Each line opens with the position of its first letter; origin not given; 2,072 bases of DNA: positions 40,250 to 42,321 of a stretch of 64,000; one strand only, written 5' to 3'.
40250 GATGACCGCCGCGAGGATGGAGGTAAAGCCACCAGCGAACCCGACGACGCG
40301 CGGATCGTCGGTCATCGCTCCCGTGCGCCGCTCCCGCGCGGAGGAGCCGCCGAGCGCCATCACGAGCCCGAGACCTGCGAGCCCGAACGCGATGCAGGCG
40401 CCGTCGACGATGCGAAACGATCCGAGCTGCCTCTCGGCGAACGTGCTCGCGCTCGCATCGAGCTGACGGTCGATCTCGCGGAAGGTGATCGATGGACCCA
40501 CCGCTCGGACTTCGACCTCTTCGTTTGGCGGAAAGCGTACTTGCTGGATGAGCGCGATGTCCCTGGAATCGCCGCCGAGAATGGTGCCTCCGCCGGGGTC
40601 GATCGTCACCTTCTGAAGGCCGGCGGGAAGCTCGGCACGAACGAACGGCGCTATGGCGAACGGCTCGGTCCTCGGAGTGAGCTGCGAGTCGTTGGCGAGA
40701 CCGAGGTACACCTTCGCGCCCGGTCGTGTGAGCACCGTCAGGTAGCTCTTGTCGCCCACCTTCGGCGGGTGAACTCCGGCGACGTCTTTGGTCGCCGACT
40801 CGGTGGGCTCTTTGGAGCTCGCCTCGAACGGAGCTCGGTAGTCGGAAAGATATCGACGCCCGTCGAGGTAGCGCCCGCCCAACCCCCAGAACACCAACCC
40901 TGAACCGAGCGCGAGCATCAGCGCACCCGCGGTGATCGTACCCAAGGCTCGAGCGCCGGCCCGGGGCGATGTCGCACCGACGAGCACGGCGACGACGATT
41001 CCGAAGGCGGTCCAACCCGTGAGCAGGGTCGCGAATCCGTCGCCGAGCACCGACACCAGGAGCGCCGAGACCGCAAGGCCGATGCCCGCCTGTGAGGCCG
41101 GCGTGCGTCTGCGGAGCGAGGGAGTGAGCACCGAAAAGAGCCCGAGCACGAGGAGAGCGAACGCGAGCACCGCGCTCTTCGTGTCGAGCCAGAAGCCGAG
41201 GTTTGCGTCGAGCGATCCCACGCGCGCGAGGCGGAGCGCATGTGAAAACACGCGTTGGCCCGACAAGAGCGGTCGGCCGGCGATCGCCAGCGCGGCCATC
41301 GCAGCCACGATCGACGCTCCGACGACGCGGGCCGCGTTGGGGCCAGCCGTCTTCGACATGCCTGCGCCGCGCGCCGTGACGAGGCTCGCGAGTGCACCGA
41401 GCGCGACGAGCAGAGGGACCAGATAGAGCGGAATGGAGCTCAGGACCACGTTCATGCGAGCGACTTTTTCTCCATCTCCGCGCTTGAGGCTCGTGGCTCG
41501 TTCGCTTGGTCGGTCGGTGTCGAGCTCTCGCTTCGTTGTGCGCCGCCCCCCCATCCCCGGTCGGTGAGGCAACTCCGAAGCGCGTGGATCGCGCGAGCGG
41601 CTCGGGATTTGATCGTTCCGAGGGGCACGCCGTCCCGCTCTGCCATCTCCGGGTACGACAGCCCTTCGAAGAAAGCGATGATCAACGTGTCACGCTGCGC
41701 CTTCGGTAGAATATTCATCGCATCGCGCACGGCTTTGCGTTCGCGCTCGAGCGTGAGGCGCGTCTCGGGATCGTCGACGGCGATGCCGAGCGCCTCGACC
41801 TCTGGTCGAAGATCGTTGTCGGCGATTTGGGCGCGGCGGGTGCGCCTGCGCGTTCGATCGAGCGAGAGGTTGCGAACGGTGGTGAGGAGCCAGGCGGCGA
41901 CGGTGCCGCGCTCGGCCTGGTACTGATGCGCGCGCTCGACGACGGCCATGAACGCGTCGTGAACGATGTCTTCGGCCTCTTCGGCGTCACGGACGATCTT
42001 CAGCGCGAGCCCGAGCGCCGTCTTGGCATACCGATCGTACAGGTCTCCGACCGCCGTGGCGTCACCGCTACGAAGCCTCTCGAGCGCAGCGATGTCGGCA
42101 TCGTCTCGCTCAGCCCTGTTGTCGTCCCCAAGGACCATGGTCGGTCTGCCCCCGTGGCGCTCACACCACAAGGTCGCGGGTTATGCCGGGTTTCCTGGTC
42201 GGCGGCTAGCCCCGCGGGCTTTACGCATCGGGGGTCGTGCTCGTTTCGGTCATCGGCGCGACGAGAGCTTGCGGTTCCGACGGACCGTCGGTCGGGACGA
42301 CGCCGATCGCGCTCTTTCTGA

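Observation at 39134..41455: NuoL-like protein with the GWEGVG glutamate replaced and a PEGA-like domain inserted in a periplasmic loop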

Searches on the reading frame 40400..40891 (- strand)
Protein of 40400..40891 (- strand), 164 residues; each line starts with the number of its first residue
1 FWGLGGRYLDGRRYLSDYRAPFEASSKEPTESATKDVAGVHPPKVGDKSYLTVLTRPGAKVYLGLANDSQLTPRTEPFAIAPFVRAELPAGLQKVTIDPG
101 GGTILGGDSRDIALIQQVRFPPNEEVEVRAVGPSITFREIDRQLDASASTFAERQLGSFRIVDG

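Call 17: search_protein_families(library=pfam, alignment_id=A2, max_evalue=10)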
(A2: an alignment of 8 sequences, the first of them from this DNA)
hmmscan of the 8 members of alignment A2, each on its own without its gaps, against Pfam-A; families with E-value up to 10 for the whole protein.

A. member 1, seq(164 aa): 0 families

B. families by the number of members that match (of 8 scanned): 2 families
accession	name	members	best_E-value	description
PF13464.11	RodZ_C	1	0.03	RodZ C-terminal domain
PF08308.17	PEGA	1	0.036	PEGA domain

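Call 22: search_protein_representatives(alignment_id=A2)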
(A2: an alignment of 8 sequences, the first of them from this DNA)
Query: 8 sequences, 160 profile positions. Proteins with E-value up to 0.001 (for the whole library): 200; up to 1e-10: 113; up to 1e-30: 42. The best 150 are listed.
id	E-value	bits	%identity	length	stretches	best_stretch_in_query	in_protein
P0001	1.2e-68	246.2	-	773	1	1-159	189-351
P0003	9.2e-67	240.0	-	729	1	1-159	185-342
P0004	5.4e-66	237.5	-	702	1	1-159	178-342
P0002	1.5e-64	232.8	-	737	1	1-160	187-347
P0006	9.4e-60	217.3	-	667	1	1-159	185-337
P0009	1.5e-55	203.6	-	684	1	2-159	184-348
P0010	1.8e-52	193.6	-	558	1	2-154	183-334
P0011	2.0e-51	190.2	-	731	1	1-158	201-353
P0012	2.2e-50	186.8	-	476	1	1-156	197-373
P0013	5.0e-50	185.6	-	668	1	1-155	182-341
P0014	5.3e-50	185.6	-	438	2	2-155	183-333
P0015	1.1e-49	184.5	-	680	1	1-149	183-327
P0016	4.7e-49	182.5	-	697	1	1-158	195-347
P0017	5.1e-49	182.4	-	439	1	1-155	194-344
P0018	1.9e-48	180.5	-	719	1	1-156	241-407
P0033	1.2e-40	155.2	-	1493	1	1-158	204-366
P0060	4.4e-17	78.6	-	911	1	1-152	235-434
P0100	5.5e-12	62.0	-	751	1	1-140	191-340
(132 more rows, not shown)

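Call 38: predict_structure(alignment_id=A3)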
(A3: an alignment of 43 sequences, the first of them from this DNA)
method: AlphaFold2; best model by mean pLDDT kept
length: 164 residues; sequences in the alignment: 43
mean_pLDDT: 80.0   pTM: 0.73
mean pLDDT of the five models: 80.0, 78.5, 78.2, 76.8, 75.8
residues with pLDDT >= 90: 61; 70-90: 63; 50-70: 35; < 50: 5
segments of 3 or more residues with pLDDT < 50: none
pLDDT, mean of each block of 10 residues (from residue 1): 64 74 80 59 93 92 86 88 97 92 54 91 93 75 71 72 72
secondary structure, 60 per line:
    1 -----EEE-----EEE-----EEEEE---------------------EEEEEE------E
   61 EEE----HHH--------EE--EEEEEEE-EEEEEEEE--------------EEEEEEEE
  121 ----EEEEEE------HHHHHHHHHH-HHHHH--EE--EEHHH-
elements in order: E6-8 E14-16 E22-26 E48-53 E60-63 E83-89 E91-98 E113-120 E125-130 H137-146 H148-152

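Call 45: fold_search(model_id=the predicted structure, library=pdb)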
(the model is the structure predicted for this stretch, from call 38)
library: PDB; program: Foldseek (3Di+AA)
matches with E <= 10: 228; with E <= 0.001: 0
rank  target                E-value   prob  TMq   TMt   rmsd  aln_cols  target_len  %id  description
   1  8ewv_C                2.8e-01  0.16  0.24  0.27  13.9       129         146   16  DNA-encoded library (DEL)-enabled discovery of proximity inducing small molecules (released 2023-10-04)
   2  3ztd_C                3.0e-01  0.25  0.27  0.30  11.5       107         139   14  pVHL54-213-EloB-EloC complex _ methyl 4-(((2S,4R)-4-hydroxy-1-(2-(3- methylisoxazol-5-yl)acetyl)pyrrolidine-2-carboxam (released 2012-07-25)
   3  9dur_C                3.0e-01  0.18  0.23  0.26   8.3       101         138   13  Cryo-EM Structure of CRBN:dHTC1:ENL YEATS (released 2025-11-19)
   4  7s8u                  3.0e-01  0.18  0.23  0.08  11.2       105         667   10  Cryo-EM structure of a mammalian peptide transporter (PepT1/slc15a1) in nanodisc (released 2022-07-20)
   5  3zrc_I                3.4e-01  0.20  0.27  0.30  11.1       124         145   14  pVHL54-213-EloB-EloC complex (4R)-4-HYDROXY-1-[(3-METHYLISOXAZOL-5-YL)ACETYL]-N-[4-(1,3-OXAZOL-5-YL)BENZYL]-L-PROLINAM (released 2012-03-07)
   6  8ymb_I                3.8e-01  0.20  0.27  0.30  11.9       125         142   14  The crystal structure of SHD931 in complex with Brd4-BD2 and VCB (released 2025-02-12)
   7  5fmf_U                4.6e-01  0.04  0.13  0.14  22.7       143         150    9  the P-lobe of RNA polymerase II pre-initiation complex (released 2015-11-25)
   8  8bb2_L                4.9e-01  0.21  0.29  0.31  11.2       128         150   13  Structure of human WDR5 and pVHL:ElonginC:ElonginB bound to PROTAC with PEG linker (conformation #2) (released 2022-11-09)
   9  9dty_F                5.5e-01  0.15  0.26  0.28  11.8       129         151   14  Crystal structure of PRT3789 in complex with the bromodomain of human BRM (SMARCA2) and pVHL:ElonginC:ElonginB (released 2025-10-01)
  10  9c7u_B                5.8e-01  0.15  0.22  0.20   7.7        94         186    8  Structure of the human truncated BOS complex in GDN (released 2024-08-21)
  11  4v1n_Q                6.2e-01  0.01  0.09  0.10  22.0       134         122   13  Architecture of the RNA polymerase II-Mediator core transcription initiation complex (released 2015-02-04)
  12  8bb5_C                7.0e-01  0.21  0.31  0.33  11.9       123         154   13  Structure of human WDR5 and pVHL:ElonginC:ElonginB bound to PROTAC with Aryl linker (released 2022-11-09)
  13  7jto_L                7.0e-01  0.13  0.26  0.28  10.8       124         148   14  Crystal structure of Protac MS33 in complex with the WD repeat-containing protein 5 and pVHL:ElonginC:ElonginB (released 2021-10-06)
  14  8qu8_A                7.4e-01  0.18  0.29  0.33   9.2       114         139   14  PROTAC-mediated complex of KRAS with VHL/Elongin-B/Elongin-C/Cullin-2/Rbx1 (released 2023-12-06)
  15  5sva_f                7.4e-01  0.02  0.11  0.12  22.5       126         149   12  Mediator-RNA Polymerase II Pre-Initiation Complex (released 2016-09-28)
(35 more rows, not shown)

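Call 48: find_homologous_proteins(query=A3, max_evalue=0.00001)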
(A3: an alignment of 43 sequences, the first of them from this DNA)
Query A3 (43 sequences) (164 aa, profile of the alignment): 1 proteins with E <= 0.00001 among 6131 candidates.
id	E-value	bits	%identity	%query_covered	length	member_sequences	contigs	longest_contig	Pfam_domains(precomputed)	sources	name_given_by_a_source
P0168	7.1e-20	89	30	88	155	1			-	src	-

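Call 49: find_encoding_contigs(protein=P0011, flank=8000, max_places=1)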
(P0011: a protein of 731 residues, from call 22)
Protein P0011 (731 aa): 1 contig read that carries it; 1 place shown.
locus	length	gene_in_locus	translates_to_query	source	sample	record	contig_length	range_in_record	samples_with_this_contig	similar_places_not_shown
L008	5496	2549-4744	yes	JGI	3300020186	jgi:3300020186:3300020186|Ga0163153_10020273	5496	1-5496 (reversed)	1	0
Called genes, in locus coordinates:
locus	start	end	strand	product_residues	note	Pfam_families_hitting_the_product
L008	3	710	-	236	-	?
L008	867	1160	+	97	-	PF06155:GBBH-like_N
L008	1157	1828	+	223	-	PF03193:RsgA_GTPase (faint), PF00350:Dynamin_N (faint), PF01926:MMR_HSR1, PF02421:FeoB_N, PF04548:AIG1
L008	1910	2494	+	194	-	PF07638:Sigma70_ECF (weak), PF04542:Sigma70_r2, PF08281:Sigma70_r4_2, PF04545:Sigma70_r4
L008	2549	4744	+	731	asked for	-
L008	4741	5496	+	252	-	?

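Call 51: find_encoding_contigs(protein=P0033, flank=8000, max_places=1)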
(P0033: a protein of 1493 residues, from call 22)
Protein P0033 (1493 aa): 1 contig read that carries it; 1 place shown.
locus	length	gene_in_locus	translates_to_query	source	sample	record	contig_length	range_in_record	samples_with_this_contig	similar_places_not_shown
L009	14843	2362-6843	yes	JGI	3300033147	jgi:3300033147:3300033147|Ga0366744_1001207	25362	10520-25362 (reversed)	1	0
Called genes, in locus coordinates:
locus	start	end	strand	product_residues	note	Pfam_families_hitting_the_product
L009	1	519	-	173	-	?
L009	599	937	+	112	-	PF06155:GBBH-like_N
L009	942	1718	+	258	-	PF03193:RsgA_GTPase (faint), PF00350:Dynamin_N (faint), PF01926:MMR_HSR1, PF02421:FeoB_N (weak), PF04548:AIG1 (weak)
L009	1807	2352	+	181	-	PF07638:Sigma70_ECF (weak), PF04542:Sigma70_r2, PF08281:Sigma70_r4_2, PF04545:Sigma70_r4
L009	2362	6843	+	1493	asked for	PF00361:Proton_antipo_M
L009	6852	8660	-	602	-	-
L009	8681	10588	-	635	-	-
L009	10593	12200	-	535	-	PF00069:Pkinase, PF07714:PK_Tyr_Ser-Thr, PF01636:APH (faint)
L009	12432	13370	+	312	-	-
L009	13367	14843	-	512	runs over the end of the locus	PF01266:DAO (weak), PF01593:Amino_oxidase, PF13450:NAD_binding_8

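Call 52: find_encoding_contigs(protein=P0060, flank=10000, max_places=1)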
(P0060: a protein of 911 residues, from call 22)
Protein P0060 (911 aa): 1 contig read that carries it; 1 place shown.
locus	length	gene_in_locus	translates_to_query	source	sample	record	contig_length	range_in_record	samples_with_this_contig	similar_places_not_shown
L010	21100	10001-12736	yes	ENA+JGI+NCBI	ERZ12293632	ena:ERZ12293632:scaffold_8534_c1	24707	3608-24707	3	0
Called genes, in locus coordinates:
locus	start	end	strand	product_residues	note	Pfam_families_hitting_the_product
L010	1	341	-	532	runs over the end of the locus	PF00069:Pkinase, PF07714:PK_Tyr_Ser-Thr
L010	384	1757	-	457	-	PF03781:FGE-sulfatase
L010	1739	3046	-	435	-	PF03781:FGE-sulfatase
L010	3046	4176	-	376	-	PF13432:TPR_16 (weak), PF08308:PEGA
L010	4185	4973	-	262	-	-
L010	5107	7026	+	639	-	PF00146:NADHdh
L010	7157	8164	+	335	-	PF13183:Fer4_8 (faint), PF14697:Fer4_21 (faint), PF00037:Fer4 (faint), PF12837:Fer4_6 (weak), PF12838:Fer4_7, PF13187:Fer4_9, PF13237:Fer4_10, PF04060:FeS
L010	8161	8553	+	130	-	-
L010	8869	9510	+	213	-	PF00499:Oxidored_q3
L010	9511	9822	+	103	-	PF00420:Oxidored_q2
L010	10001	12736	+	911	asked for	PF00662:Proton_antipo_N, PF00361:Proton_antipo_M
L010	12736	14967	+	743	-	PF00361:Proton_antipo_M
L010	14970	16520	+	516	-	PF00361:Proton_antipo_M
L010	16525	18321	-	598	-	PF13620:CarboxypepD_reg, PF13715:CarbopepD_reg_2 (faint), PF22904:NOMO1-like_2nd (faint), PF13620:CarboxypepD_reg, PF00595:PDZ, PF13180:PDZ_2, PF17820:PDZ_6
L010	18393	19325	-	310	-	PF00231:ATP-synt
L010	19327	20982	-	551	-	PF02874:ATP-synt_ab_N, PF00006:ATP-synt_ab, PF00306:ATP-synt_ab_C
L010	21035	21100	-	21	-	?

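Call 53: find_encoding_contigs(protein=P0100, flank=8000, max_places=1)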
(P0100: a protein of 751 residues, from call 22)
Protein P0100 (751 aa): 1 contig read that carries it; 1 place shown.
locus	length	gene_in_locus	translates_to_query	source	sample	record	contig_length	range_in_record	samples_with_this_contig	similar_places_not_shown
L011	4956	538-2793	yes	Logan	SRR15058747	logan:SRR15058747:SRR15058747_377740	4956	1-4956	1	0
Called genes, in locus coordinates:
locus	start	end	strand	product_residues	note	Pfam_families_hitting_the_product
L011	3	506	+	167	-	?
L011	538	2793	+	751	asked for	-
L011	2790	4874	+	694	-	PF00361:Proton_antipo_M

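Call 62: search_protein_families(library=pfam, proteins=[L011:3-506:+, L010:8161-8553:+, L010:5107-7026:+], max_evalue=1)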
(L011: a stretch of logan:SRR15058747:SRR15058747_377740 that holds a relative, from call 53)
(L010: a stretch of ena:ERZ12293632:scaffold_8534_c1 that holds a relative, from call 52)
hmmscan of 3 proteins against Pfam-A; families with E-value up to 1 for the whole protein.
L011:3-506:+ (167 aa): 0 families

L010:8161-8553:+ (130 aa): 0 families

L010:5107-7026:+ (639 aa): 5 families
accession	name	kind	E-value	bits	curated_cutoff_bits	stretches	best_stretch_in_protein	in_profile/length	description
PF00146.26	NADHdh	-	1.2e-113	379.9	27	1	271-588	4-298/298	NADH dehydrogenase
PF13180.12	PDZ_2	-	0.0012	19.5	27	1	166-217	2-50/80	PDZ domain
PF17820.7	PDZ_6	-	0.041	14.1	27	1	183-216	2-35/54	PDZ domain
PF00595.29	PDZ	-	0.057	14.2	23.2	1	165-211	10-57/81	PDZ domain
PF18092.7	DraK_HK_N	-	0.12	13.2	26.4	1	50-92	40-83/86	DraK Histidine Kinase N-terminal domain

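Call 76: search_protein_families(library=pfam, alignment_id=A3, max_evalue=1)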
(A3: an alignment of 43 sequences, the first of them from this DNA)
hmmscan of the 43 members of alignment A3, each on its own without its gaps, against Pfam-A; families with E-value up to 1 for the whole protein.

A. member 1, seq(164 aa): 0 families

B. families by the number of members that match (of 43 scanned): 11 families
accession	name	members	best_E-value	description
PF08308.17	PEGA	4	0.00033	PEGA domain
PF13464.11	RodZ_C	1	0.03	RodZ C-terminal domain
PF12765.13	Cohesin_HEAT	1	0.041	HEAT repeat associated with sister chromatid cohesion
PF16056.10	DUF4799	1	0.13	Domain of unknown function (DUF4799)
PF23508.1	MBB1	1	0.13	MBB1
PF16222.10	DUF4881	1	0.15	Domain of unknown function (DUF4881)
PF21933.2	MCM5_C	1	0.16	MCM5, C-terminal domain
PF08377.15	MAP2_projctn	1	0.19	MAP2/Tau projection domain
PF02411.20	MerT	1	0.2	MerT mercuric transport protein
PF19607.4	DUF6112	1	0.23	Family of unknown function (DUF6112)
PF22607.2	FAD_binding-like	1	0.27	FAD binding domain-like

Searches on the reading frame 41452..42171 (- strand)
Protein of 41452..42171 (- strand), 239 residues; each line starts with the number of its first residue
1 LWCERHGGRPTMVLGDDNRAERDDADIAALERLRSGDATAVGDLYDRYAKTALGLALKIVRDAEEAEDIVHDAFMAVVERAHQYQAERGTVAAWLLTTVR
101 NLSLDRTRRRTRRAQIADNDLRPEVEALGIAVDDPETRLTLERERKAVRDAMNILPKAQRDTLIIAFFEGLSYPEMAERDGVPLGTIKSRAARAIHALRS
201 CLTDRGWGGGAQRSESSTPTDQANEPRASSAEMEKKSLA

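Call 3: search_protein_families(library=pfam, proteins=[window:41452-42171:-], max_evalue=1)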
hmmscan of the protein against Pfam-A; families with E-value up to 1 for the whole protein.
window:41452-42171:- (239 aa): 4 families
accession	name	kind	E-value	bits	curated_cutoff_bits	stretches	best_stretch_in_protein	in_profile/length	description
PF04542.20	Sigma70_r2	-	2.6e-16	59.6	24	1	44-113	1-71/71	Sigma-70 region 2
PF08281.18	Sigma70_r4_2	-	2.4e-10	40.3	25.7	1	146-195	2-51/54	Sigma-70, region 4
PF04545.22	Sigma70_r4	-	3.6e-09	36.4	24.1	1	151-199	1-49/50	Sigma-70, region 4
PF07638.17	Sigma70_ECF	-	7.9e-09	36.1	21.1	1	30-191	8-172/185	ECF sigma factor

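Call 4: search_protein_families(library=ncbifam, proteins=[window:41452-42171:-], max_evalue=1)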
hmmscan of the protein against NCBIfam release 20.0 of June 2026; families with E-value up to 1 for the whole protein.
window:41452-42171:- (239 aa): 98 families (the best 25 are shown)
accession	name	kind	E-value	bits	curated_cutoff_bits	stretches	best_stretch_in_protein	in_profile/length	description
NF009172.0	PRK12519.1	subfamily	6.9e-39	133.4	222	1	22-204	12-191/194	RNA polymerase sigma factor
NF007228.0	PRK09646.1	subfamily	5e-33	114.4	226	1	26-203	17-191/194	ECF RNA polymerase sigma factor SigK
NF009189.0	PRK12537.1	equivalog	1.8e-31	109.1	261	1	28-202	12-181/182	RNA polymerase sigma factor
NF004113.0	PRK05602.1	equivalog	4.7e-29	101.5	208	1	15-205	21-204/211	RNA polymerase sigma factor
NF009166.1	PRK12513.1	equivalog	3.8e-28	98.5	206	1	22-204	5-188/193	RNA polymerase sigma factor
NF009167.0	PRK12514.1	equivalog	5.6e-28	98.1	265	1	29-203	10-179/180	RNA polymerase sigma factor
TIGR02937.1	sigma70-ECF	superfamily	2e-26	92.6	42.9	1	40-202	2-165/165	sigma-70 family RNA polymerase sigma factor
TIGR02985.1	Sig70_bacteroi1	subfamily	1.4e-25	90.4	126.4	1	42-200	4-160/162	RNA polymerase sigma-70 factor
NF007225.0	PRK09643.1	equivalog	3.1e-25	89.1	190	1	22-216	10-196/204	RNA polymerase sigma factor SigM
NF007227.0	PRK09645.1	subfamily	3.4e-25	89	202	1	35-206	9-174/177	sigma-70 family RNA polymerase sigma factor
NF010500.0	PRK13919.1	subfamily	1.2e-24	87.5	226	1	26-203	10-184/186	putative RNA polymerase sigma E protein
NF009164.0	PRK12511.1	equivalog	1.1e-23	83.7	185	1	57-201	22-158/182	RNA polymerase sigma factor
NF009168.0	PRK12515.1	subfamily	2e-23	82.9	236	1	22-206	5-183/189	RNA polymerase sigma factor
NF009176.0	PRK12524.1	equivalog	6.5e-23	81.5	264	1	22-205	9-187/196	RNA polymerase sigma factor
TIGR02983.1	SigE-fam_strep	subfamily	2.4e-22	79.6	141.55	1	41-202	8-158/162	SigE family RNA polymerase sigma factor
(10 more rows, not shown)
